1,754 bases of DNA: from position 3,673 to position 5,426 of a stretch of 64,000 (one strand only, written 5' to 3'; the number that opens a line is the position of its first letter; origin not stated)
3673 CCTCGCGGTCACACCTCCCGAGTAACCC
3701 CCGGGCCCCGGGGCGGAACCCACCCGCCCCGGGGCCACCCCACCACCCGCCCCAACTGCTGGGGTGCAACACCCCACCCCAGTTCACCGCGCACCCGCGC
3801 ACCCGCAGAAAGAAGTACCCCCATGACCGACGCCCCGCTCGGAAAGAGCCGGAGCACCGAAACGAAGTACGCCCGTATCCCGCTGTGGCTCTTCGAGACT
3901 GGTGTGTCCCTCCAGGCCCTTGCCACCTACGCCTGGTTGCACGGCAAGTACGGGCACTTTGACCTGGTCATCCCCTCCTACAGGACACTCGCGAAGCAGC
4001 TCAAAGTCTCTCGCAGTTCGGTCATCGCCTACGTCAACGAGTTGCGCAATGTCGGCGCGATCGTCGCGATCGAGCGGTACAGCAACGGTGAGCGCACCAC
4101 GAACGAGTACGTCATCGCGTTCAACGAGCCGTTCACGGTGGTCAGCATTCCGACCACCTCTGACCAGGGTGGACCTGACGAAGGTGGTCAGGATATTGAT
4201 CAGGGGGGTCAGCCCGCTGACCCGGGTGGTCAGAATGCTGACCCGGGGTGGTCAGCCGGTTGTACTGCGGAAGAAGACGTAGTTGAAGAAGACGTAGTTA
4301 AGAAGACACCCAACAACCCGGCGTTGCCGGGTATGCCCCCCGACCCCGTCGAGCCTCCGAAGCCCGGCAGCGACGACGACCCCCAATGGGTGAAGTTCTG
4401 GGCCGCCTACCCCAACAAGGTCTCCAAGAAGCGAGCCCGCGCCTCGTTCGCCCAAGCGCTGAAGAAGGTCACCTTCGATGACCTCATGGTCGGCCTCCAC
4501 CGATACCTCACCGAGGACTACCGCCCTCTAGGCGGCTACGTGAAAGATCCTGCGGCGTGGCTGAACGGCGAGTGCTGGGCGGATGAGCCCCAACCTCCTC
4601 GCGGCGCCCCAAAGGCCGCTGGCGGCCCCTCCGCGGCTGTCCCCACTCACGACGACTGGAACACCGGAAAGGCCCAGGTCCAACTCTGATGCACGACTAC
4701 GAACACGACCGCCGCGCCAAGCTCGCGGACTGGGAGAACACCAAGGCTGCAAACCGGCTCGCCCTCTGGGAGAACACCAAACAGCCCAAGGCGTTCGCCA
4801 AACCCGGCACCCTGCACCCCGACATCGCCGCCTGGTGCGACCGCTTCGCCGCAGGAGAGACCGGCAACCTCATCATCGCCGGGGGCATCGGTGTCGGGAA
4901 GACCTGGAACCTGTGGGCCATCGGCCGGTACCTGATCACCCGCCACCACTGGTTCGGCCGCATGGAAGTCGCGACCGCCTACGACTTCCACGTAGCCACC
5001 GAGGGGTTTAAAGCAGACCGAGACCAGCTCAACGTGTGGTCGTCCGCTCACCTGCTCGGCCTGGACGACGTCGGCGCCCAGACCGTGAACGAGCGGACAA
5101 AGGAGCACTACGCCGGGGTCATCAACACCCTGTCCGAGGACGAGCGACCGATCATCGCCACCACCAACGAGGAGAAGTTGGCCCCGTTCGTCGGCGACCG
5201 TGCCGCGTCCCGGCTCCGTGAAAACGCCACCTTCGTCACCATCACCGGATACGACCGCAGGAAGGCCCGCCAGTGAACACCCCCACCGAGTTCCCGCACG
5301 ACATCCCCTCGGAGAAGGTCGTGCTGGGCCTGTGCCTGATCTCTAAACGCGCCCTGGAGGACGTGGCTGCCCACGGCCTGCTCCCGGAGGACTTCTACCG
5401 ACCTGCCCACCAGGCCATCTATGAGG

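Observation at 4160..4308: Origin-like iteron cluster plus an AT-richer tandem repeat embedded in the replication initiator gene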

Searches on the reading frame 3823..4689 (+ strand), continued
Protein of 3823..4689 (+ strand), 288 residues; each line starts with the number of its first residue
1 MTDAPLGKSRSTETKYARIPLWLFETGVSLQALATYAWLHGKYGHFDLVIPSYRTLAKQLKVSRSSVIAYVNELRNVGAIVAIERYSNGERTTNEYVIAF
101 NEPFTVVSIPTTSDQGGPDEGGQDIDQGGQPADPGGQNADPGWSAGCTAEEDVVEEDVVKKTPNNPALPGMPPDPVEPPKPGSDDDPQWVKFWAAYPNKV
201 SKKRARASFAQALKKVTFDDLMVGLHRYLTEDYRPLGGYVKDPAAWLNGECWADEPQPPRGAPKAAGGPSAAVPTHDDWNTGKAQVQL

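Call 67: search_protein_families(library=ncbifam, proteins=[window:3823-4689:+], max_evalue=0.01)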
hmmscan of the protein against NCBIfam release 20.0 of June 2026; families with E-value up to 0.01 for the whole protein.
window:3823-4689:+ (288 aa): 1 family
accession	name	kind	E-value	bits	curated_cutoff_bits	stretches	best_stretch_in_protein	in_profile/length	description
NF052290.2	MocR_like_YczR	exception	0.0075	15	487.4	0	49-82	42-75/458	MocR-like transcription factor YczR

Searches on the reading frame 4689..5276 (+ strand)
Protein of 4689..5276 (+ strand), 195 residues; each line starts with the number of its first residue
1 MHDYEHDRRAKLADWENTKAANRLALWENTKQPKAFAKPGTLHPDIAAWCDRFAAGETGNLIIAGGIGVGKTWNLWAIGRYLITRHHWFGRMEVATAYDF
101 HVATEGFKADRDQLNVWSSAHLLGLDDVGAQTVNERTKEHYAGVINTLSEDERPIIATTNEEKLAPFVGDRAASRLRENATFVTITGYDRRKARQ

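Call 10: search_protein_families(library=pfam, proteins=[window:4689-5276:+], max_evalue=0.01)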
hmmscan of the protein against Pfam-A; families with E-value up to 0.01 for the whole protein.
window:4689-5276:+ (195 aa): 3 families
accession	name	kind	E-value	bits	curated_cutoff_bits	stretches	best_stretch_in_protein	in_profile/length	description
PF00308.24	Bac_DnaA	-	8.6e-05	23.2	23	1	58-162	34-140/162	Bacterial DnaA ATPAse domain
PF01695.23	IstB_IS21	-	0.00046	20.2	24.1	1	58-161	92-194/238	IstB-like ATP binding protein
PF13191.12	AAA_16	-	0.0061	17.5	32.6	1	51-155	17-134/167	AAA ATPase domain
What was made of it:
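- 4689..5276 (+): DnaC/IstB-like AAA+ helicase loader gene. Pfam Bac_DnaA and IstB_IS21 (call 10).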

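Call 12: search_protein_families(library=phrogs, proteins=[window:4689-5276:+], max_evalue=0.001)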
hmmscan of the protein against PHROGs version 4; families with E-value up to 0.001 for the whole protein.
window:4689-5276:+ (195 aa): 2 families
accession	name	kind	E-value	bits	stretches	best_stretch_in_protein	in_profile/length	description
phrog_50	-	DNA, RNA and nucleotide metabolism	3.9e-19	70.1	1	49-192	359-511/570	DnaC-like helicase loader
phrog_3277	-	DNA, RNA and nucleotide metabolism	1.1e-14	55.6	1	54-192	6-154/168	DnaC-like helicase loader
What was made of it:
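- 4689..5276 (+): phrog_50 E 3.9e-19 (call 12).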

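Call 67: search_protein_families(library=ncbifam, proteins=[window:4689-5276:+], max_evalue=0.01)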
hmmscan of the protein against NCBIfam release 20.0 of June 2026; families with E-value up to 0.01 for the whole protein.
window:4689-5276:+ (195 aa): 8 families
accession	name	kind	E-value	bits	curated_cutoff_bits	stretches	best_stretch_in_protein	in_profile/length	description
NF005992.0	PRK08116.1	subfamily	1.9e-13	50.2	189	1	48-193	102-254/269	hypothetical protein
NF005304.0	PRK06835.1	equivalog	4.3e-11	42.5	215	1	51-193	177-322/330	ATP-binding protein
NF038214.1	IS21_help_AAA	equivalog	1e-06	28.6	200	1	58-162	90-193/232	IS21-like element helper ATPase IstB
TIGR00362.1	DnaA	equivalog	0.00012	21.2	343.9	1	60-176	139-258/437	chromosomal replication initiator protein DnaA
NF005931.1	PRK07952.1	equivalog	0.00013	21.6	357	1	56-184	97-231/246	replicative helicase loader DnaC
NF006505.0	PRK08939.1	equivalog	0.00073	18.9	228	1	49-145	146-243/306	primosomal protein DnaI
NF001154.0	PRK00149.3-3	equivalog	0.0068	15.4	410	1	61-175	153-272/462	chromosomal replication initiator protein DnaA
NF009043.0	PRK12377.1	subfamily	0.007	16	389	1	50-181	94-227/248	ATP-binding protein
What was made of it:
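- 4689..5276 (+): NCBIfam weak DnaC/DnaI matches (call 67).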
